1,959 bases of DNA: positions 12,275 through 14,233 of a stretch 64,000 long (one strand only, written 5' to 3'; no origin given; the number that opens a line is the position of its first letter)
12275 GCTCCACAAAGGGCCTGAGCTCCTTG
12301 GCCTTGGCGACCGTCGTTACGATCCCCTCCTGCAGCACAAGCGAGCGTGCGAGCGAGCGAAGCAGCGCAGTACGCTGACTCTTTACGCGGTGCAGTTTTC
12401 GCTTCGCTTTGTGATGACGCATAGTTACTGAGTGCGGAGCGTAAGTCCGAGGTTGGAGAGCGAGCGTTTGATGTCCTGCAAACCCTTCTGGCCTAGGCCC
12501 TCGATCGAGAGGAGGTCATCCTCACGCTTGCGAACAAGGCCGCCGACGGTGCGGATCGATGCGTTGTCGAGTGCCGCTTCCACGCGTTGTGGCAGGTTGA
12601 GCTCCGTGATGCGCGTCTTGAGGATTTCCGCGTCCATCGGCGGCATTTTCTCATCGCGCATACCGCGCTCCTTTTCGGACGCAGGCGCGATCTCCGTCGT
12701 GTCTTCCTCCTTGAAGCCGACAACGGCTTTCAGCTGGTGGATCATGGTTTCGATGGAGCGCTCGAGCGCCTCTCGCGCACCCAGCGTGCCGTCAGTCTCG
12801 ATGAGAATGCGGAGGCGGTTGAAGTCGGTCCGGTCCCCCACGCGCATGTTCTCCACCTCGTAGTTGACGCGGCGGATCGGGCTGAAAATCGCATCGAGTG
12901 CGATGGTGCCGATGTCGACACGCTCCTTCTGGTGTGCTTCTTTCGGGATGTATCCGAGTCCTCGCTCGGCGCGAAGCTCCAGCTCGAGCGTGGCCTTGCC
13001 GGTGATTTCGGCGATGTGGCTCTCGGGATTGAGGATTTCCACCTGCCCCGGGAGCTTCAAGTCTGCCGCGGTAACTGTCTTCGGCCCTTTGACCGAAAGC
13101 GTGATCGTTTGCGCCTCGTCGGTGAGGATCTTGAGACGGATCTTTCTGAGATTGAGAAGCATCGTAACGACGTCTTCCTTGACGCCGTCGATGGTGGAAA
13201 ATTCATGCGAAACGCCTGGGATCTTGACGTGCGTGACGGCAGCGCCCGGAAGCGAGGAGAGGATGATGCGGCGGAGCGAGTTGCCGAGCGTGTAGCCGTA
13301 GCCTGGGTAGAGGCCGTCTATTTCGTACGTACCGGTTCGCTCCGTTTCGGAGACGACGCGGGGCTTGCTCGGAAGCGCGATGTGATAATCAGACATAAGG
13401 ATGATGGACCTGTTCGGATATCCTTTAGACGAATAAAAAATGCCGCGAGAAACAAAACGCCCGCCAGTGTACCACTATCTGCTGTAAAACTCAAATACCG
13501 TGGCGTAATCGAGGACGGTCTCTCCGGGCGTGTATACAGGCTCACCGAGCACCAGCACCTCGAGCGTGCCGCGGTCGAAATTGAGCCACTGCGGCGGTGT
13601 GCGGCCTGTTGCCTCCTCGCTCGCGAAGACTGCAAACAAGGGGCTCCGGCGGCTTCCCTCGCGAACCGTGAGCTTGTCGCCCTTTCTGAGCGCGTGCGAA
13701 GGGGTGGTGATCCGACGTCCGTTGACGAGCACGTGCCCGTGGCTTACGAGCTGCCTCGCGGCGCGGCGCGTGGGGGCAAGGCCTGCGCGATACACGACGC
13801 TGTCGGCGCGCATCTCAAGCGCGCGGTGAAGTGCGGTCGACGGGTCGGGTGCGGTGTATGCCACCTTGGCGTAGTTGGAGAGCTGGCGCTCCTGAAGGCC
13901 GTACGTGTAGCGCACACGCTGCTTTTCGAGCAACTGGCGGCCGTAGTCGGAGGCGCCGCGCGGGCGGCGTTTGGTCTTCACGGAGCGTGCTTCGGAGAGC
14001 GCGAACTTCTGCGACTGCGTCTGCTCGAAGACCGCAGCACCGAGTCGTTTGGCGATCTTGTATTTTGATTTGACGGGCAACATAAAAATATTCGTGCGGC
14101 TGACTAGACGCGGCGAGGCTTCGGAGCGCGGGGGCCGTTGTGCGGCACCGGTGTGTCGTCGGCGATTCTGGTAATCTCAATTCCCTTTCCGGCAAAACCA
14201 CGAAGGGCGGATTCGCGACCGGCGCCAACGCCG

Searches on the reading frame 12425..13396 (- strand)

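Call 61: search_protein_families(library=pfam, proteins=[window:12425-13396:-], max_evalue=0.00001)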
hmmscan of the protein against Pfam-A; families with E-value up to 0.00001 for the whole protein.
window:12425-13396:- (323 aa): 3 families
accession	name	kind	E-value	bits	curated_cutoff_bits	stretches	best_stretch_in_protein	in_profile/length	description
PF01000.31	RNA_pol_A_bac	-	5.4e-34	117.4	33.9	1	57-172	1-119/119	RNA polymerase Rpb3/RpoA insert domain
PF01193.29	RNA_pol_L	-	2.2e-18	66.2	24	1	31-222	5-74/74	RNA polymerase Rpb3/Rpb11 dimerisation domain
PF03118.21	RNA_pol_A_CTD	-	4.5e-14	52.4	23.8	1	255-314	7-66/67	Bacterial RNA polymerase, alpha chain C terminal domain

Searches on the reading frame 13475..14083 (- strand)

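Call 61: search_protein_families(library=pfam, proteins=[window:13475-14083:-], max_evalue=0.00001)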
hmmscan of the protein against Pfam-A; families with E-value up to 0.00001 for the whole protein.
window:13475-14083:- (202 aa): 2 families
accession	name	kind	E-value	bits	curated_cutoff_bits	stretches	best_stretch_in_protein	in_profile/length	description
PF01479.30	S4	-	1.9e-18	66.3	22.8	1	91-137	1-47/48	S4 domain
PF00163.24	Ribosomal_S4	-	5.3e-11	43.5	23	1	6-79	5-83/95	Ribosomal protein S4/S9 N-terminal domain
